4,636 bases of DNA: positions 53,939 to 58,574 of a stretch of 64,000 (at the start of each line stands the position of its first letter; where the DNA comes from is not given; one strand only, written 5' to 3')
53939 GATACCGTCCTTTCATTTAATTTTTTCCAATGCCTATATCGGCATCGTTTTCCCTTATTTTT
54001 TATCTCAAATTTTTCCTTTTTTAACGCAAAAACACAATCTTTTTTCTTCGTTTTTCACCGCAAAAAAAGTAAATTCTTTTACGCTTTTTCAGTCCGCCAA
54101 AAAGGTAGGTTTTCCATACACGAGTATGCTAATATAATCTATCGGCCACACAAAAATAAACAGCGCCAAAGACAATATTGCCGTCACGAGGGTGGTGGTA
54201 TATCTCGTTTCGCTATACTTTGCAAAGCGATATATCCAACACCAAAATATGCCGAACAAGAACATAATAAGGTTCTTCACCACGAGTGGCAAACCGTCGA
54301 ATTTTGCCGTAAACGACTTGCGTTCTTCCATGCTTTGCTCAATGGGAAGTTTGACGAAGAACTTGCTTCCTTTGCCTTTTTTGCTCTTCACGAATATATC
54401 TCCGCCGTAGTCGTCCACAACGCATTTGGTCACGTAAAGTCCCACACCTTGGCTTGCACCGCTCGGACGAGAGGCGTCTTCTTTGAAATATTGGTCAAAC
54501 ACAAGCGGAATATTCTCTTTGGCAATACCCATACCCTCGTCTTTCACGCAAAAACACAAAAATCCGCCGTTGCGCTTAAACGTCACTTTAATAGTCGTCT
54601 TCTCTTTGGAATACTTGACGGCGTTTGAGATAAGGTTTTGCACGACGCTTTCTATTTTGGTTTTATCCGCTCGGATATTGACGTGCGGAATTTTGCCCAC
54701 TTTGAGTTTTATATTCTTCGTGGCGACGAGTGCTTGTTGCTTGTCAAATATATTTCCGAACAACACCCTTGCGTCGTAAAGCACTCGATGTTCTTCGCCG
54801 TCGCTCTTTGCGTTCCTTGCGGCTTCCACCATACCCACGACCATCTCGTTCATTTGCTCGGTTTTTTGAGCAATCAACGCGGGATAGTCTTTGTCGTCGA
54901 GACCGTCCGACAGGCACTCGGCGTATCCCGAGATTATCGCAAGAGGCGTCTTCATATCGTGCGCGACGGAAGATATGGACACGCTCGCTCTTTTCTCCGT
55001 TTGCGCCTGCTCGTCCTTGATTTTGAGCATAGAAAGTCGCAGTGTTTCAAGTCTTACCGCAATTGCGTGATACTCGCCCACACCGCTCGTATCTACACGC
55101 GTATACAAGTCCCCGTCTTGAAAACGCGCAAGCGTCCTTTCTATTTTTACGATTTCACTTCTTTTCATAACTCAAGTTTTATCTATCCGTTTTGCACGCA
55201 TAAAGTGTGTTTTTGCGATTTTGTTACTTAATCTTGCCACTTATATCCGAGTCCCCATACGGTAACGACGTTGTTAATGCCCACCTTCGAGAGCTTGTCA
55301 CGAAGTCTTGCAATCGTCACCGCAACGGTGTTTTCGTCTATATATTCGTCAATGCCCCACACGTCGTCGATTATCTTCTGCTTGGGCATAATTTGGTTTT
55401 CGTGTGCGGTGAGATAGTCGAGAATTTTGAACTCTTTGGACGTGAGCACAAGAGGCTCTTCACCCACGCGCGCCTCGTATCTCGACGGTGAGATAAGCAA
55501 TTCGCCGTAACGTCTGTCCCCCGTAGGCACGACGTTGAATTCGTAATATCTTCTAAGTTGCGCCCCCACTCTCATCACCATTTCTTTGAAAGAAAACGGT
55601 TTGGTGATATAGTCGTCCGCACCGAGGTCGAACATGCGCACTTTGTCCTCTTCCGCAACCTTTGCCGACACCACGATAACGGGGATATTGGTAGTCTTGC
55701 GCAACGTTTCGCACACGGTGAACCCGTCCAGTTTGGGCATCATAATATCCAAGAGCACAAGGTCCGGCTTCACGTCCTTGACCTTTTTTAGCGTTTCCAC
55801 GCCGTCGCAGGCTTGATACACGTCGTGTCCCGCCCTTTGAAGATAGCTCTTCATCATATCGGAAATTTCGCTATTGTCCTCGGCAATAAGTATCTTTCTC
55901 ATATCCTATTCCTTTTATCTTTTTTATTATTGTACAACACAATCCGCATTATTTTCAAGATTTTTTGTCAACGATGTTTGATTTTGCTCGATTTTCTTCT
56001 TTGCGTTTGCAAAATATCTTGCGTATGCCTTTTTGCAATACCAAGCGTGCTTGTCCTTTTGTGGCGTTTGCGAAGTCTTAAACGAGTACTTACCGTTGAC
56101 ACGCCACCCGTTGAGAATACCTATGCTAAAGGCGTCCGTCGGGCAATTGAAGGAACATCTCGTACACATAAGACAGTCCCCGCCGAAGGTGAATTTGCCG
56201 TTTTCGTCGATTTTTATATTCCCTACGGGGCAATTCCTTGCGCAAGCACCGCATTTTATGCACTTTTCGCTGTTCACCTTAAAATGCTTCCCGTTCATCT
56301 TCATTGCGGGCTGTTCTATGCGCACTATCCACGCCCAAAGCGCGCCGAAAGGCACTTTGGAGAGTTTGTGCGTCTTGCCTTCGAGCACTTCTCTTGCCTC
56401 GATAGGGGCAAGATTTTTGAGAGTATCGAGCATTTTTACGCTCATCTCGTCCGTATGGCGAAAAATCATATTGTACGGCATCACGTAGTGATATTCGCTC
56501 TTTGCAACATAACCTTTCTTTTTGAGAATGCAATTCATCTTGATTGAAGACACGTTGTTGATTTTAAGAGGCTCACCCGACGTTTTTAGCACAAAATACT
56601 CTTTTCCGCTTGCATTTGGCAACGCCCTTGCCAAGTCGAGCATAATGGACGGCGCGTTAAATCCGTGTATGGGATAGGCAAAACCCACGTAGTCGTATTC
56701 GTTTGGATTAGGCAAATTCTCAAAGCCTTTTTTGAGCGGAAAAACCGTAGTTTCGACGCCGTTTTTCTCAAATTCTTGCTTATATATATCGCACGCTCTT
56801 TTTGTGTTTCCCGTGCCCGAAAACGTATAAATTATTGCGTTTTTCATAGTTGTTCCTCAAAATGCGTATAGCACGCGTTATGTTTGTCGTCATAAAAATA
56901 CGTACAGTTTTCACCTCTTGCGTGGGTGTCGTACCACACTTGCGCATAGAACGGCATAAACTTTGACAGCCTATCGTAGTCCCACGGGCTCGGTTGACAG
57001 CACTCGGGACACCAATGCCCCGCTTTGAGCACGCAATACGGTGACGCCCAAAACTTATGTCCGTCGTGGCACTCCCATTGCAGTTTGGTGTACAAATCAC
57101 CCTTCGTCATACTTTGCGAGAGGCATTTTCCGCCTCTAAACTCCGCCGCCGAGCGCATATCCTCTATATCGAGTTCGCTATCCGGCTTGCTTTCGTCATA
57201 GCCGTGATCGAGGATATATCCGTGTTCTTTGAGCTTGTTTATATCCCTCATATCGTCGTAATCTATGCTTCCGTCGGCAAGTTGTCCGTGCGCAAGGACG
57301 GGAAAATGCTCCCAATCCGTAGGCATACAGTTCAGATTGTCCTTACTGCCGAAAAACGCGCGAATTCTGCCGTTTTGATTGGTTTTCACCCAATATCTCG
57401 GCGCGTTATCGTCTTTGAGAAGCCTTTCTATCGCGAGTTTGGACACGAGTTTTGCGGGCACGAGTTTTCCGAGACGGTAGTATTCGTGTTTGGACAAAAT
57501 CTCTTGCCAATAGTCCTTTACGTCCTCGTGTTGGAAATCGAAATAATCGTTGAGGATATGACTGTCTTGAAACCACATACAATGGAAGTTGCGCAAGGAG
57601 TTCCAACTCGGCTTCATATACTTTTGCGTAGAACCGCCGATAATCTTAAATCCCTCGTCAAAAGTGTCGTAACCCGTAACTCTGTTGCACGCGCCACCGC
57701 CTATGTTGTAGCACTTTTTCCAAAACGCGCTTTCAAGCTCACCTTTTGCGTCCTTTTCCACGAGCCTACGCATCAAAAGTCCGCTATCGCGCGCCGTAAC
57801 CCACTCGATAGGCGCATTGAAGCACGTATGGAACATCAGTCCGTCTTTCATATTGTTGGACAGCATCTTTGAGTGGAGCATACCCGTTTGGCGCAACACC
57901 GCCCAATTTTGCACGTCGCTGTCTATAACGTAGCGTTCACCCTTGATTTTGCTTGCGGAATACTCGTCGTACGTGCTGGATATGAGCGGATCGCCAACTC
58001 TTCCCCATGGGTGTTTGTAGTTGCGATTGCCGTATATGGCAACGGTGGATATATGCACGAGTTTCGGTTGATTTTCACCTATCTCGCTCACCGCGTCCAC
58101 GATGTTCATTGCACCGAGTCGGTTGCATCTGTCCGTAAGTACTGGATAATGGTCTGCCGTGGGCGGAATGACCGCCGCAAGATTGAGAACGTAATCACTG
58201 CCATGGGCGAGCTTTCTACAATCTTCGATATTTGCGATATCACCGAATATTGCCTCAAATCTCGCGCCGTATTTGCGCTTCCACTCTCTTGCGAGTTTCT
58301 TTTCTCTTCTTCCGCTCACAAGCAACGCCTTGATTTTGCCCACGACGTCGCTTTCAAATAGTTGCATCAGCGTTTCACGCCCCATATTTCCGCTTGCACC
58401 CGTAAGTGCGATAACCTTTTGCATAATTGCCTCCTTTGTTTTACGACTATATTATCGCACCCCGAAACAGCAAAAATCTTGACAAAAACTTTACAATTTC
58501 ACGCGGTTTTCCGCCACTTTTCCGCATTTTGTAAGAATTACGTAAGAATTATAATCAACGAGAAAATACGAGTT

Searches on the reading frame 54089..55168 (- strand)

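Call 10: search_protein_families(library=pfam, proteins=[window:54089-55168:-], max_evalue=0.001)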
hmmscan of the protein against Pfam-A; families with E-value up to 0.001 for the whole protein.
window:54089-55168:- (359 aa): 5 families
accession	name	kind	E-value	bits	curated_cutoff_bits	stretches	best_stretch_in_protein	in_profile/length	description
PF02518.31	HATPase_c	-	3.9e-24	85.7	26.4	1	168-277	2-110/111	Histidine kinase-, DNA gyrase B-, and HSP90-like ATPase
PF00512.31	HisKA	-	3.3e-08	33.9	26.9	1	65-116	6-60/66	His Kinase A (phospho-acceptor) domain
PF13581.12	HATPase_c_2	-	6e-06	26.7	27.4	1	170-254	30-112/127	Histidine kinase-like ATPase domain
PF13589.12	HATPase_c_3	-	0.00013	22.5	25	1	172-246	3-79/137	Histidine kinase-, DNA gyrase B-, and HSP90-like ATPase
PF14501.12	HATPase_c_5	-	0.0009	19.6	22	0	172-264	6-92/102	GHKL domain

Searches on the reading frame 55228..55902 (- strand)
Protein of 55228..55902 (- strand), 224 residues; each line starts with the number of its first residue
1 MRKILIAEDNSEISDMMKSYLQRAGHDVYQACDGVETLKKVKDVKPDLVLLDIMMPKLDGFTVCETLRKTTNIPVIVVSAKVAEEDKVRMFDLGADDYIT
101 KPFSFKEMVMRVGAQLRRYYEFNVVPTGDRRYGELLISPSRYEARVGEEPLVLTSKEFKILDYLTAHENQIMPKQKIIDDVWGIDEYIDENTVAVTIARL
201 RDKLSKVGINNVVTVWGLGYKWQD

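Call 10: search_protein_families(library=pfam, proteins=[window:55228-55902:-], max_evalue=0.001)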
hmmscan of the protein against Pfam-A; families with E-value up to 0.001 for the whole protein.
window:55228-55902:- (224 aa): 2 families
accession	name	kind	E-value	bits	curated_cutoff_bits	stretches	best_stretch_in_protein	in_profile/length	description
PF00072.30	Response_reg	-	5.4e-29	101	30.2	1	4-112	1-110/111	Response regulator receiver domain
PF00486.34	Trans_reg_C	-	9.8e-22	77.3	26.2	1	149-221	2-76/77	Transcriptional regulatory protein, C terminal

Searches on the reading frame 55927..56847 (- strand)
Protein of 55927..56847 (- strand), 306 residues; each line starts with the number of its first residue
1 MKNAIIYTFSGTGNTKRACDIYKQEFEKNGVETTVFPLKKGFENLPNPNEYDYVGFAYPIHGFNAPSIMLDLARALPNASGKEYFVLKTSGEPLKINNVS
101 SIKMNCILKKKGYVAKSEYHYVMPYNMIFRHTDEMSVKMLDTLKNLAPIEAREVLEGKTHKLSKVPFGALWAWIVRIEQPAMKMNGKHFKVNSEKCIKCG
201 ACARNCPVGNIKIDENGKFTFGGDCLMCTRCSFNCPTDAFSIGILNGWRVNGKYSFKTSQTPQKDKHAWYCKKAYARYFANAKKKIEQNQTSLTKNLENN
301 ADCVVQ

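Call 10: search_protein_families(library=pfam, proteins=[window:55927-56847:-], max_evalue=0.001)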
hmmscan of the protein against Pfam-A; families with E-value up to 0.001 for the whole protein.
window:55927-56847:- (306 aa): 11 families
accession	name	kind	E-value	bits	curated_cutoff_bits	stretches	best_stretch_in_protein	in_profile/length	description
PF00037.32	Fer4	-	8.5e-10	38.5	21.1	1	190-212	2-24/24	4Fe-4S binding domain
PF12837.12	Fer4_6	-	5e-08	33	25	1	189-211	2-24/24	4Fe-4S binding domain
PF13187.11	Fer4_9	-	9.5e-08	32.4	27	2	195-239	1-51/52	4Fe-4S dicluster domain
PF12838.12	Fer4_7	-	9.6e-08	32.8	27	1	195-239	1-52/52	4Fe-4S dicluster domain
PF13237.11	Fer4_10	-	2.7e-07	30.8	25.5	1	190-236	3-53/53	4Fe-4S dicluster domain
PF14697.11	Fer4_21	-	1.7e-06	28.5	35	1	191-239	3-56/59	4Fe-4S dicluster domain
PF13484.11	Fer4_16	-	2.1e-06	28.8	30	0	195-214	1-20/66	4Fe-4S double cluster binding domain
PF12797.12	Fer4_2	-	5.7e-06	26.4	24.5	1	188-208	2-22/22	4Fe-4S binding domain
PF25160.1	LdpA_Fe-S-bd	-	0.00025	21.2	27.6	0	188-213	20-45/49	LdpA Fe-S cluster-binding domain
PF13183.11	Fer4_8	-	0.00051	21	27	0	194-211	3-20/68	4Fe-4S dicluster domain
PF12798.12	Fer4_3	-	0.00063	20.8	27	0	196-209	1-14/15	4Fe-4S binding domain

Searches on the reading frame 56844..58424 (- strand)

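Call 10: search_protein_families(library=pfam, proteins=[window:56844-58424:-], max_evalue=0.001)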
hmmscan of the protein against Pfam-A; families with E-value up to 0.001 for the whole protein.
window:56844-58424:- (526 aa): 8 families
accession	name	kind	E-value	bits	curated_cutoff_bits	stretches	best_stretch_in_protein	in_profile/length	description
PF01370.27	Epimerase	-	1.5e-12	47.9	20.9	1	5-169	1-156/240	NAD dependent epimerase/dehydratase family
PF01073.25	3Beta_HSD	-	1.7e-08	34.2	22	1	7-170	2-161/280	3-beta hydroxysteroid dehydrogenase/isomerase family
PF16363.11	GDP_Man_Dehyd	-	3.8e-08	33.6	27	1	8-138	3-139/332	GDP-mannose 4,6 dehydratase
PF13460.12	NAD_binding_10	-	1.6e-06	28.6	27.2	1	9-182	1-146/184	NAD(P)H-binding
PF02719.21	Polysacc_synt_2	-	2.9e-06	27.1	20.2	1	6-127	2-128/293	Polysaccharide biosynthesis protein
PF07993.18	NAD_binding_4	-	5.2e-05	23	20.1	1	7-167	1-189/258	Male sterility protein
PF04321.23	RmlD_sub_bind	-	0.00013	21.6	27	1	5-184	3-153/287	RmlD substrate binding domain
PF03435.24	Sacchrp_dh_NADP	-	0.00062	20.5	25.1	0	7-85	3-78/129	Saccharopine dehydrogenase NADP binding domain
